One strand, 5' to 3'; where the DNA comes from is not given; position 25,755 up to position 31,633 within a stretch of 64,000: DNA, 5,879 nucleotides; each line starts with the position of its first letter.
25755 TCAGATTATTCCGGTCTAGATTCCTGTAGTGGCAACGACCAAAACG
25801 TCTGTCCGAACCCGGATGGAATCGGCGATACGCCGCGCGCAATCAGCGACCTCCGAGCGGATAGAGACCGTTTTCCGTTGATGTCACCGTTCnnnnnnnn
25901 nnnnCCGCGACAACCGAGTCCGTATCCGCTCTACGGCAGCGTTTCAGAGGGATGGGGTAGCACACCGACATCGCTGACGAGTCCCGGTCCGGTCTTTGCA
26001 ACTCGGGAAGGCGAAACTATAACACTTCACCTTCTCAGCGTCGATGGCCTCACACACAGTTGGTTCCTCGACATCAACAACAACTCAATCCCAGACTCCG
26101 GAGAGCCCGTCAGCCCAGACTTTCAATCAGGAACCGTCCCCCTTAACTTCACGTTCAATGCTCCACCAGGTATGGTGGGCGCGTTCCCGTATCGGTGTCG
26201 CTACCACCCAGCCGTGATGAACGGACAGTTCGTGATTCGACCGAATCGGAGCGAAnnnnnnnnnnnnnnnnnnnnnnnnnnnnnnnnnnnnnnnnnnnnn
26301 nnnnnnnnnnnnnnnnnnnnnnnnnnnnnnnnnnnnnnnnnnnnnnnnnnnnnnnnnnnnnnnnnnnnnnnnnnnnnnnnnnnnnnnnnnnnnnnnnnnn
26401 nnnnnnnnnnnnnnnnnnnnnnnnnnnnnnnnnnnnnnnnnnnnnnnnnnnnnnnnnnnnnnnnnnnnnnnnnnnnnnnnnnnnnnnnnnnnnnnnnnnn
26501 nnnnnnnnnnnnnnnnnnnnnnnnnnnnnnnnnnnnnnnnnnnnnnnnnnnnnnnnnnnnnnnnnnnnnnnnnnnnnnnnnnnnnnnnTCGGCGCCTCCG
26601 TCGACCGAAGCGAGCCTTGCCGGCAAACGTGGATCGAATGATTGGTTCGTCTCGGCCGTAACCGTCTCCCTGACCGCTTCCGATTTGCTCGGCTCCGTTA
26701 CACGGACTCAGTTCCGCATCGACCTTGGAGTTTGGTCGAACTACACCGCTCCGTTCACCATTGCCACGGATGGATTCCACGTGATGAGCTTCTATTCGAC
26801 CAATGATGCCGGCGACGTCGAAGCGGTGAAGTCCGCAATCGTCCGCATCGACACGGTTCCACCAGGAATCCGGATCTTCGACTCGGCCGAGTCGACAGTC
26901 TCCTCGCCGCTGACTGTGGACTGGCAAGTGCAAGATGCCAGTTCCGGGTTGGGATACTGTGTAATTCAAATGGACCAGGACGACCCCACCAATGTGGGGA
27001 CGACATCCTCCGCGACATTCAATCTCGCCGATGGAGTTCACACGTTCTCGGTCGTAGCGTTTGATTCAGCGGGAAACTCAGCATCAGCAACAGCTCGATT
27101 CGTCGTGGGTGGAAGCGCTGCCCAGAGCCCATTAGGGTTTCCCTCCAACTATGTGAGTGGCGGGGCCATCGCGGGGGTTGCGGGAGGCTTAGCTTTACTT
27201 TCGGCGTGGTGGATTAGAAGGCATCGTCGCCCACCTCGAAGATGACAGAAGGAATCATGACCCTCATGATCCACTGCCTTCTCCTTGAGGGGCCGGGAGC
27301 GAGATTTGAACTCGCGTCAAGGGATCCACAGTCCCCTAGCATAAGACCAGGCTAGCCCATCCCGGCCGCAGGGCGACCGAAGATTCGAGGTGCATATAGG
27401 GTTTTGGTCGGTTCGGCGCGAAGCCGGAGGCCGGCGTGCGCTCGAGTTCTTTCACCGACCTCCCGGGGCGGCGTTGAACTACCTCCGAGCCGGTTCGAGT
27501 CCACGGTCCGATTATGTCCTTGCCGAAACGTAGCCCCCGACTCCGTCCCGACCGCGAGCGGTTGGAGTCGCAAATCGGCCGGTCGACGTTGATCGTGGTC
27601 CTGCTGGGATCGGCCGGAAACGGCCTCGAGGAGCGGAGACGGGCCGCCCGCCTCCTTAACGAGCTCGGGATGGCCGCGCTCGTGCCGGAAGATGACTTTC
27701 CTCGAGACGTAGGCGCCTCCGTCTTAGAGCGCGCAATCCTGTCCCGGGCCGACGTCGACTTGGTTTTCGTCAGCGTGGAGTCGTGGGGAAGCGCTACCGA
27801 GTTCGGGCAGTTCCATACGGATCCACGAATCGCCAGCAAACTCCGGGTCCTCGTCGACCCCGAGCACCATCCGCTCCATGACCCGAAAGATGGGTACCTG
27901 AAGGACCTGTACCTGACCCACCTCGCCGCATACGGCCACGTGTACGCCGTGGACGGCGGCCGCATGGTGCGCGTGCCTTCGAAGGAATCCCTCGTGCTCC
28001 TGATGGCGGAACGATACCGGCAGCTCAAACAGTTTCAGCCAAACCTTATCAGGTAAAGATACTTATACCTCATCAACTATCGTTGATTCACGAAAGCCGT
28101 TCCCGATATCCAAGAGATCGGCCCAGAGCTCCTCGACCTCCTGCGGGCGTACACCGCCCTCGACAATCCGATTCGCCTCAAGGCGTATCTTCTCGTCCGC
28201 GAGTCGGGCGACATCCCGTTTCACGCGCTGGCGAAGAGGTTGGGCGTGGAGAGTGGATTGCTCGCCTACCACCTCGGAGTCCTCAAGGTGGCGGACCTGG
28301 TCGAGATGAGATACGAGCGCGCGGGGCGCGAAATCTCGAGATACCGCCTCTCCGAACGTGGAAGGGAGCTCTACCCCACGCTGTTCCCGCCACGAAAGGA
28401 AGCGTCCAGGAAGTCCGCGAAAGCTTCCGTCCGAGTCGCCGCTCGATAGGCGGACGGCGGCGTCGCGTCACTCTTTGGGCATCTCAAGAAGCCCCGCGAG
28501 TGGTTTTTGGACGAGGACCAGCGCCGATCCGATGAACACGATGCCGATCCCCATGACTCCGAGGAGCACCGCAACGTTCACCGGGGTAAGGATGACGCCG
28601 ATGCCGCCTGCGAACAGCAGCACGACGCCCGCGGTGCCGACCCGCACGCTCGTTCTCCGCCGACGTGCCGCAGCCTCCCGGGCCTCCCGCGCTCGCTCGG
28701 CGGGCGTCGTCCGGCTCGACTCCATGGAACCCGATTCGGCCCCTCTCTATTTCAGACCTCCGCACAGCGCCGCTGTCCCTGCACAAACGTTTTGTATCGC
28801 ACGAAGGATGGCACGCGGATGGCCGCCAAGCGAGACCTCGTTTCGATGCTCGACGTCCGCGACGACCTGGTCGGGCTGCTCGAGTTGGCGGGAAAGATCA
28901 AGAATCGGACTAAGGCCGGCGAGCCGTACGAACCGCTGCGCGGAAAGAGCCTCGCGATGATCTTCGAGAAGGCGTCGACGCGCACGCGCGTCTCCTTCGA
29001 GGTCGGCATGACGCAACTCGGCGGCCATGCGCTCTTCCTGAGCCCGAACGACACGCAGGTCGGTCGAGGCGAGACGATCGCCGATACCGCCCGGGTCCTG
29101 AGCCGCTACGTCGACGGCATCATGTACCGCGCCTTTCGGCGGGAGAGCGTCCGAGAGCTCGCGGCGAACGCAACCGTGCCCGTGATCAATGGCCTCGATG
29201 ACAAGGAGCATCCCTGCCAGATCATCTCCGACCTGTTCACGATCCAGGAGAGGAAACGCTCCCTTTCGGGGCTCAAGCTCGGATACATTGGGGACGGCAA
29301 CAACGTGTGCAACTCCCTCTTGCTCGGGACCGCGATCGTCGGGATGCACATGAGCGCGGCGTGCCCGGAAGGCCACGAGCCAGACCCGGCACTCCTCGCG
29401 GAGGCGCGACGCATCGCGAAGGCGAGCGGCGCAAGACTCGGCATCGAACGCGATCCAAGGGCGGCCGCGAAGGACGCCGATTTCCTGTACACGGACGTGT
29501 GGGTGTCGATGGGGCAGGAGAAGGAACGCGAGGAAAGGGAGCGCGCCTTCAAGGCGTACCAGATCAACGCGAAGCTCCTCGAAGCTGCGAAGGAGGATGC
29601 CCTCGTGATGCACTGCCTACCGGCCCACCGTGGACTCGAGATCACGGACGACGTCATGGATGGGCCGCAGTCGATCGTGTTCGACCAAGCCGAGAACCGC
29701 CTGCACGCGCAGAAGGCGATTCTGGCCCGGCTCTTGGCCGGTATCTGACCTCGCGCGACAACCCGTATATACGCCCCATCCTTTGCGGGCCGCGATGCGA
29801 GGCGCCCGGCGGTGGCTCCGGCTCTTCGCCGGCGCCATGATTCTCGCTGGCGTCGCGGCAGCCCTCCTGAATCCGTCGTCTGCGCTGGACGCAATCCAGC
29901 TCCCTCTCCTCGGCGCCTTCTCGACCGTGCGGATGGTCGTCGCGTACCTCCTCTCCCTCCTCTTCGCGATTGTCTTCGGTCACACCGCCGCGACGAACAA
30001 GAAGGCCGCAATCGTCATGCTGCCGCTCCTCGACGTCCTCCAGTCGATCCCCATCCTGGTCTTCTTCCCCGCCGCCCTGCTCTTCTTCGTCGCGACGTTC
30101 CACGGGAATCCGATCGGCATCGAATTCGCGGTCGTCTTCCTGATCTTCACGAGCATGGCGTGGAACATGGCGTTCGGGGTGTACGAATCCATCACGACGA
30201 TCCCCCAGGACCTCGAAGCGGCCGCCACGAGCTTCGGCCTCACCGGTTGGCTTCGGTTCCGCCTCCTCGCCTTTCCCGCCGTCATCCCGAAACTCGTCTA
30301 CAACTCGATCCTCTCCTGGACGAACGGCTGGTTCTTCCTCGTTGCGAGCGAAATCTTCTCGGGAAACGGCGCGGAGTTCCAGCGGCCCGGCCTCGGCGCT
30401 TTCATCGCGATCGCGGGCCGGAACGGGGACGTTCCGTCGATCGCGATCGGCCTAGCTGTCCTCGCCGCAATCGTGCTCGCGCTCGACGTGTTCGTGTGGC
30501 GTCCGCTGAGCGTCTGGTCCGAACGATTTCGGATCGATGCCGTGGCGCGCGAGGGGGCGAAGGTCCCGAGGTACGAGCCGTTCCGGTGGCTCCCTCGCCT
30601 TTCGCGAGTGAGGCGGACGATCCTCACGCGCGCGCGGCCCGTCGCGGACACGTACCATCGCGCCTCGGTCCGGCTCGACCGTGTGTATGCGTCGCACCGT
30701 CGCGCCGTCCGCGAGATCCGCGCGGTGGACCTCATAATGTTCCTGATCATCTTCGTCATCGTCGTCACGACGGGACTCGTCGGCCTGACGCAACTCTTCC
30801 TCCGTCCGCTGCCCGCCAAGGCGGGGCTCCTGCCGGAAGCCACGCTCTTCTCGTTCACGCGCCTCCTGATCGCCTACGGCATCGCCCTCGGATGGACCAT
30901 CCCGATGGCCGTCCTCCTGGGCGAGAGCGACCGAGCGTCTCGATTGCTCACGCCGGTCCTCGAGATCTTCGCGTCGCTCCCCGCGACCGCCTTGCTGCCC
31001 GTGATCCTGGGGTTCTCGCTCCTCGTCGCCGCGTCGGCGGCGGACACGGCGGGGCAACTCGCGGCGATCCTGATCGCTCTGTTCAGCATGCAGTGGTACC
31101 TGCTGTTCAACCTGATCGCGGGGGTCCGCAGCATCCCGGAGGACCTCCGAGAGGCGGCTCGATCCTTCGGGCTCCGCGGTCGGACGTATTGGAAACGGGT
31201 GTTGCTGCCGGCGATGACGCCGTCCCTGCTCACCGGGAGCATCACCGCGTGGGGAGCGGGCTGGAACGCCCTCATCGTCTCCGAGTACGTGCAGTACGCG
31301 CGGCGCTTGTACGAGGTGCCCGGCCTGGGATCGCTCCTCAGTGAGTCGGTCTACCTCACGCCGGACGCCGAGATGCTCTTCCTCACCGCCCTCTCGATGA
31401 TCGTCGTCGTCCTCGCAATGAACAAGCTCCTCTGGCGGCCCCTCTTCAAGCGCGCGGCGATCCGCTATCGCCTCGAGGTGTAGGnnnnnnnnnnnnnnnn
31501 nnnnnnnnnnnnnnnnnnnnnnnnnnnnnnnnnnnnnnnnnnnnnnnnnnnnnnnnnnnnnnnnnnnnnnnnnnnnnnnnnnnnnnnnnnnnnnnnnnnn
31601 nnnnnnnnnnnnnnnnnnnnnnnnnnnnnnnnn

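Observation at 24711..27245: Giant Tat-exported beta-helix surface protein with tandem cupredoxin domains, one degenerate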

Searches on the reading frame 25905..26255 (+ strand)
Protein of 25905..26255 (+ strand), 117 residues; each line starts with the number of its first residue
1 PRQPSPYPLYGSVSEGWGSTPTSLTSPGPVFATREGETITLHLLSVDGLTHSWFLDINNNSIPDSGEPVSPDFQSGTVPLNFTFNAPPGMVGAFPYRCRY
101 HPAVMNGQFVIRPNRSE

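Call 10: search_protein_families(library=pfam, proteins=[window:25905-26255:+], max_evalue=10)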
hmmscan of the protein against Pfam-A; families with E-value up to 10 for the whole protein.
seq(117 aa): 0 families

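Call 34: search_solved_structures(query=A2, max_evalue=1, show_alignments=3)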
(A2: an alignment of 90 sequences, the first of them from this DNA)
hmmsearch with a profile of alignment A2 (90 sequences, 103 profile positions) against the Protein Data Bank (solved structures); distinct sequences matched with E-value up to 1: 261 (the best 60 are shown).
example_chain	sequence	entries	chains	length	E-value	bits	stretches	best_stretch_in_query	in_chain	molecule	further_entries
2dv6_A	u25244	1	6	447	4.4e-15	58.8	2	22-102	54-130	Nitrite reductase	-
6tfd_A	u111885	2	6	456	5.3e-15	58.5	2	22-102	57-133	Copper-containing nitrite reductase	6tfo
6hbe_A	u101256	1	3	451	2.4e-12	50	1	18-91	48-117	Copper-containing nitrite reductase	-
2vmj_A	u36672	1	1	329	6.9e-10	42.1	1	17-102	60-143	DISSIMILATORY COPPER-CONTAINING NITRITE REDUCTASE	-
9cck_A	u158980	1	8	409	2.2e-09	40.5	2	17-95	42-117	Copper-containing nitrite reductase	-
7w6v_A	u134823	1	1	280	6.6e-09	38.9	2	7-81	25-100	Putative copper oxidase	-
3kw8_A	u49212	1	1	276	1.2e-08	38.1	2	7-81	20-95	Putative copper oxidase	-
9kol_A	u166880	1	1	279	1.3e-08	38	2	7-81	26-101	Copper oxidase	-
3cg8_A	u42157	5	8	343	3e-08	36.8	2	8-81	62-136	laccase | Copper oxidase | Putative copper oxidase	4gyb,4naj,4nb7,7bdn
4gy4_A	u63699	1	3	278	3e-08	36.8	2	7-83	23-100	Putative copper oxidase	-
8u8s_A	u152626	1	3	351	3.3e-08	36.7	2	8-81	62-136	Copper oxidase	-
4gxf_A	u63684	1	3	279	3.4e-08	36.6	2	7-81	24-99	Putative copper oxidase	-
8u8p_A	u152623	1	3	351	4.2e-08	36.4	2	8-81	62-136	Copper oxidase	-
9hu7_A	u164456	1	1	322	4.2e-08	36.3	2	8-81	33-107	Copper oxidase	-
8u8t_A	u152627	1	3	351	5.3e-08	36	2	8-81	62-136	Copper oxidase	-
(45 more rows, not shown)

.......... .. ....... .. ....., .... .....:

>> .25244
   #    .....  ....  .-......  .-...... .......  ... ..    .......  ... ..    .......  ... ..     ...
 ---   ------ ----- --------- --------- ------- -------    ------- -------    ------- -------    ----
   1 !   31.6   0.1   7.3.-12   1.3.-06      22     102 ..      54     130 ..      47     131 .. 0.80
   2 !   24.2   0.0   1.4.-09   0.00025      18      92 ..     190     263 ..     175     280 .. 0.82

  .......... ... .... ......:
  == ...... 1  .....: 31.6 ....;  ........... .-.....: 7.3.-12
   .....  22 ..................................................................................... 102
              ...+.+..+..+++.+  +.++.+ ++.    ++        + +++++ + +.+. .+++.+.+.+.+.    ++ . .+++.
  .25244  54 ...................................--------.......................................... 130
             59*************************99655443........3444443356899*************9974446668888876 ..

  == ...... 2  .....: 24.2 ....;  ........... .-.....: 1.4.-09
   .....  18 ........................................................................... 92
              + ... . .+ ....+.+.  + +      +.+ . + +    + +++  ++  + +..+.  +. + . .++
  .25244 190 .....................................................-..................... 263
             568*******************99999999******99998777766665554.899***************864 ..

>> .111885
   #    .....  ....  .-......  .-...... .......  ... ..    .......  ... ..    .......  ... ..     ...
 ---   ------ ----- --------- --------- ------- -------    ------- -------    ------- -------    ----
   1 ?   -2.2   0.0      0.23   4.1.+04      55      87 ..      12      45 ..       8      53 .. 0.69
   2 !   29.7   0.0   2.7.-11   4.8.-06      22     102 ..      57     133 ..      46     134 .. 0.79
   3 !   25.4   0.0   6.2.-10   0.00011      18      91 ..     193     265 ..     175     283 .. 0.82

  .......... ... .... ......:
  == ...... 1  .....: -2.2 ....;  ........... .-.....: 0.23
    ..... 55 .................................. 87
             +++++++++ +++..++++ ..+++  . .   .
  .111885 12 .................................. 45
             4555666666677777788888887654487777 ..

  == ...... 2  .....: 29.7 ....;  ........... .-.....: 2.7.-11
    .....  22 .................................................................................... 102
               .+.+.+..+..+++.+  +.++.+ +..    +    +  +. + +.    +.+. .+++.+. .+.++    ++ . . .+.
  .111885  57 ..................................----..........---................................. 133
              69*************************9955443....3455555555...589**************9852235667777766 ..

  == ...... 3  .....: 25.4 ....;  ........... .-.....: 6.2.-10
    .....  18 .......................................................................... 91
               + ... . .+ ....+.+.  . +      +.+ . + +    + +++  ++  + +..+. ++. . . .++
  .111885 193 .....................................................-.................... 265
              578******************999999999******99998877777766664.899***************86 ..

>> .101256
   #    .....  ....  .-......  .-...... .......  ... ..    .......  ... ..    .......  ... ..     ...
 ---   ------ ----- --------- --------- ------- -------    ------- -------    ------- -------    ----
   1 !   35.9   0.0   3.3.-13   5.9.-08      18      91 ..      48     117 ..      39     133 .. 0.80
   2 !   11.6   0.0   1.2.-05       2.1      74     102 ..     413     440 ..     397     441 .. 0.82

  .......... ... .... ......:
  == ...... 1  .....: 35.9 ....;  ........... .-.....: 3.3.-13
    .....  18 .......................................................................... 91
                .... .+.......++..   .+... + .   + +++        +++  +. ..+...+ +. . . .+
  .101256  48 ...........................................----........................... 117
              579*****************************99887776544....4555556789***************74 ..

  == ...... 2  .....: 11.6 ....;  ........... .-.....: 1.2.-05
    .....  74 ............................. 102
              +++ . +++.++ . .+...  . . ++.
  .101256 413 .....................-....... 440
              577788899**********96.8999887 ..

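Call 35: find_homologous_proteins(query=A2, max_evalue=0.00001)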
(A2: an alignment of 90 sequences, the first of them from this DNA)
Query A2 (90 sequences) (105 aa, profile of the alignment): 3 proteins with E <= 0.00001 among 399 candidates.
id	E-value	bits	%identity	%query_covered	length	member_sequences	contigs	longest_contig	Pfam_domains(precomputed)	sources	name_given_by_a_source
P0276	1.6e-31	126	43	98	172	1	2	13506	PF13473.13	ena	-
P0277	1.1e-29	120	43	99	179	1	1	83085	-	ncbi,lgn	-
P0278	2.2e-12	65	39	77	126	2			-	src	-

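Call 75: find_encoding_contigs(protein=P0277, flank=7000, max_places=2)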
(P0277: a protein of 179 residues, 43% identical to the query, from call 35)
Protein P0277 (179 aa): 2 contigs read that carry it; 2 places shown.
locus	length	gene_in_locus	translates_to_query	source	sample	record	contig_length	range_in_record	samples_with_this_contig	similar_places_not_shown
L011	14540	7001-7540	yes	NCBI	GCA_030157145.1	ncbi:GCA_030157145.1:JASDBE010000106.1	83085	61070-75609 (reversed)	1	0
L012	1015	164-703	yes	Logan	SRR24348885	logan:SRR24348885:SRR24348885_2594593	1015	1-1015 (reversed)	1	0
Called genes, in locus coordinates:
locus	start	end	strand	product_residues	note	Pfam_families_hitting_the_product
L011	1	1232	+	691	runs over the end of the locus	PF09852:DUF2079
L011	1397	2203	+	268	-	PF13641:Glyco_tranf_2_3, PF00535:Glycos_transf_2, PF10111:Glyco_tranf_2_2 (weak)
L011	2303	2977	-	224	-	PF08889:WbqC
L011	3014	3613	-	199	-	PF02585:PIG-L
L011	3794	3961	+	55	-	-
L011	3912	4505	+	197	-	PF13489:Methyltransf_23 (weak), PF13847:Methyltransf_31, PF08241:Methyltransf_11, PF08242:Methyltransf_12, PF13649:Methyltransf_25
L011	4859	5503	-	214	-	PF06736:TMEM175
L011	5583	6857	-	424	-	PF00909:Ammonium_transp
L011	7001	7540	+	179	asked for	-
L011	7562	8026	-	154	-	PF08327:AHSA1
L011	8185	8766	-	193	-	-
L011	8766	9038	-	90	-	-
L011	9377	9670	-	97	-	-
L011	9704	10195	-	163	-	PF03473:MOSC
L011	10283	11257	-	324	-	PF01068:DNA_ligase_A_M, PF04679:DNA_ligase_A_C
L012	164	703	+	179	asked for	-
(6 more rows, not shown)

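Call 76: find_encoding_contigs(protein=P0276, flank=7000, max_places=2)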
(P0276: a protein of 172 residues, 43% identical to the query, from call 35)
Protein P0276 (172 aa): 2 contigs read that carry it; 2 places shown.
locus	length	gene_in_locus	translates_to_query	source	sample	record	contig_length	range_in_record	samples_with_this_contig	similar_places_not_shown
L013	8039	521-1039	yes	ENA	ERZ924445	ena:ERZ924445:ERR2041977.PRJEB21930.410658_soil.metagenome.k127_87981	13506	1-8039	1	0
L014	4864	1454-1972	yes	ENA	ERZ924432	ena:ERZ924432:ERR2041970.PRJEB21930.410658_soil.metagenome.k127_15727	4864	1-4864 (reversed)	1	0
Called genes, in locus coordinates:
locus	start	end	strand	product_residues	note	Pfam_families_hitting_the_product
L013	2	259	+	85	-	?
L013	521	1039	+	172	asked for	PF13473:Cupredoxin_1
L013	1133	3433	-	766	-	PF05922:Inhibitor_I9 (weak), PF00082:Peptidase_S8, PF02225:PA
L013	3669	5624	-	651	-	PF17297:PEPCK_N, PF01293:PEPCK_ATP, PF00821:PEPCK_GTP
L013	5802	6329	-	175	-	-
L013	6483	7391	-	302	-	-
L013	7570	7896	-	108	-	PF22629:ACT_AHAS_ss (faint), PF01842:ACT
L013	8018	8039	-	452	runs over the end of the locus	PF01336:tRNA_anti-codon, PF00152:tRNA-synt_2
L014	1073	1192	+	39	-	-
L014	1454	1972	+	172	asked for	PF13473:Cupredoxin_1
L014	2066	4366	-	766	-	PF05922:Inhibitor_I9 (weak), PF00082:Peptidase_S8, PF02225:PA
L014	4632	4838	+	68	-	-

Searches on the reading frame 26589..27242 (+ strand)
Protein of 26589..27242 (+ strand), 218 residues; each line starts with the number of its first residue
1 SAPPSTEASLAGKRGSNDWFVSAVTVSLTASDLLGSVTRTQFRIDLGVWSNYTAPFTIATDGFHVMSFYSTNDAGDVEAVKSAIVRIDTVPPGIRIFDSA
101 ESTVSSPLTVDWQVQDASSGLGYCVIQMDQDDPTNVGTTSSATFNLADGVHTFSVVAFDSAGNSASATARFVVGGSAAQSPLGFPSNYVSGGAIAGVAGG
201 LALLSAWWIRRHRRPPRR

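Call 10: search_protein_families(library=pfam, proteins=[window:26589-27242:+], max_evalue=10)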
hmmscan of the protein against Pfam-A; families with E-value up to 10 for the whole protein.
seq(218 aa): 4 families
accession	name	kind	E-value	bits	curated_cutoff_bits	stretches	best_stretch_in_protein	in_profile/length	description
PF19077.6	Big_13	-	5.4e-07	30.5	27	2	139-172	65-99/102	Bacterial Ig-like domain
PF13290.12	CHB_HEX_C_1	-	0.023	15.1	22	1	51-82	38-67/67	Chitobiase/beta-hexosaminidase C-terminal domain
PF20164.4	GspA_SrpA_N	-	0.08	13.8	27.4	1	146-179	84-117/117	GspA/SrpA SigLec-like domain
PF09136.16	Glucodextran_B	-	0.13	12.7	27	1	101-169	12-77/83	Glucodextranase, domain B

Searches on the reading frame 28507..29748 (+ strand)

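Call 83: search_protein_families(library=ncbifam, proteins=[window:28507-29748:+], max_evalue=0.00001)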
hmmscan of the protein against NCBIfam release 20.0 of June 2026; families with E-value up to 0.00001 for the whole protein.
window:28507-29748:+ (413 aa): 16 families
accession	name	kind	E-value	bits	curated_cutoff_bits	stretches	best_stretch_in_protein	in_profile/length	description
NF001986.0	PRK00779.1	subfamily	4.7e-132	439.8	306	1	106-410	3-304/307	ornithine carbamoyltransferase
TIGR00658.1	orni_carb_tr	equivalog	1.6e-130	434.8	280.85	1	109-410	1-303/304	ornithine carbamoyltransferase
TIGR04384.1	putr_carbamoyl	exception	7.7e-100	334.2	500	1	118-409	10-306/330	putrescine carbamoyltransferase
NF011380.0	PRK14805.1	equivalog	7.2e-99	330.6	421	1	111-411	4-301/302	ornithine carbamoyltransferase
NF003286.0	PRK04284.1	subfamily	2.6e-86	289.7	515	1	109-407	7-327/332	ornithine carbamoyltransferase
NF009213.0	PRK12562.1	subfamily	3.7e-71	240.2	559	1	110-410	8-332/334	ornithine carbamoyltransferase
NF002470.0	PRK01713.1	equivalog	3.5e-68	230.5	545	1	109-374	8-278/334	ornithine carbamoyltransferase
NF011379.0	PRK14804.1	equivalog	1.5e-60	204.9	373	1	110-410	8-309/311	ornithine carbamoyltransferase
NF003384.0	PRK04523.1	equivalog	2.1e-51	175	288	1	120-410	16-333/336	N-acetylornithine carbamoyltransferase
NF002032.1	PRK00856.1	equivalog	2.9e-47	161.3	263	1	110-409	2-296/297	aspartate carbamoyltransferase catalytic subunit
TIGR00670.1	asp_carb_tr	equivalog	2e-46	158.5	236.95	1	109-410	1-303/304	aspartate carbamoyltransferase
NF008853.0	PRK11891.1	equivalog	7.7e-30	103.8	560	1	131-410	112-398/430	aspartate carbamoyltransferase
NF006046.0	PRK08192.1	equivalog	3.4e-28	98.9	512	1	118-410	17-317/339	aspartate carbamoyltransferase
NF010387.0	PRK13814.1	equivalog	1.6e-22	79.8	660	1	140-408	39-301/310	aspartate carbamoyltransferase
NF005538.0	PRK07200.1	equivalog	2.2e-14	53.3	453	1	152-351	66-291/396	knotted carbamoyltransferase YgeW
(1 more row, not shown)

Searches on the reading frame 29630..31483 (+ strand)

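Call 15: search_protein_families(library=pfam, proteins=[window:29630-31483:+], max_evalue=0.001)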
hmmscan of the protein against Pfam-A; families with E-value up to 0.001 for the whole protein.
window:29630-31483:+ (617 aa): 1 family
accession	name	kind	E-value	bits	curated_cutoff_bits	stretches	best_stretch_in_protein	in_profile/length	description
PF00528.27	BPD_transp_1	-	5.4e-29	101.7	26.4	2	424-596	2-170/184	Binding-protein-dependent transport system inner membrane component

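Call 83: search_protein_families(library=ncbifam, proteins=[window:29630-31483:+], max_evalue=0.00001)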
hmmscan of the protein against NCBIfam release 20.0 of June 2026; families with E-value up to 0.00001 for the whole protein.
window:29630-31483:+ (617 aa): 8 families
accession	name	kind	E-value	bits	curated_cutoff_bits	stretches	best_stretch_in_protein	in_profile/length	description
TIGR01183.1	ntrB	equivalog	1.6e-22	80.2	209.05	2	404-555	18-160/202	nitrate ABC transporter permease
NF040733.1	ABC_perm_U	equivalog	3.9e-21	75.7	295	1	407-556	60-200/251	ABC transporter permease subunit SaoP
TIGR03416.1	ABC_choXWV_perm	equivalog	2.7e-14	53.3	363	2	101-223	94-208/267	choline ABC transporter permease subunit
NF007545.0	PRK10160.1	equivalog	7e-14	51.9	342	1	408-578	83-245/275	taurine ABC transporter permease TauC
NF008196.0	PRK10952.1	equivalog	1.8e-13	50.1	439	1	347-536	89-268/356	glycine betaine/L-proline ABC transporter permease ProW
NF008470.0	PRK11365.1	equivalog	9.3e-13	48.2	347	1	406-555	63-203/263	aliphatic sulfonate ABC transporter permease SsuC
TIGR01581.1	Mo_ABC_porter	hypoth_equivalog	1.6e-09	37.6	210.3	1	406-541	24-168/225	ABC transporter permease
TIGR02139.1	permease_CysT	equivalog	6.5e-08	32.5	246.1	0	499-540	155-196/265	sulfate ABC transporter permease subunit CysT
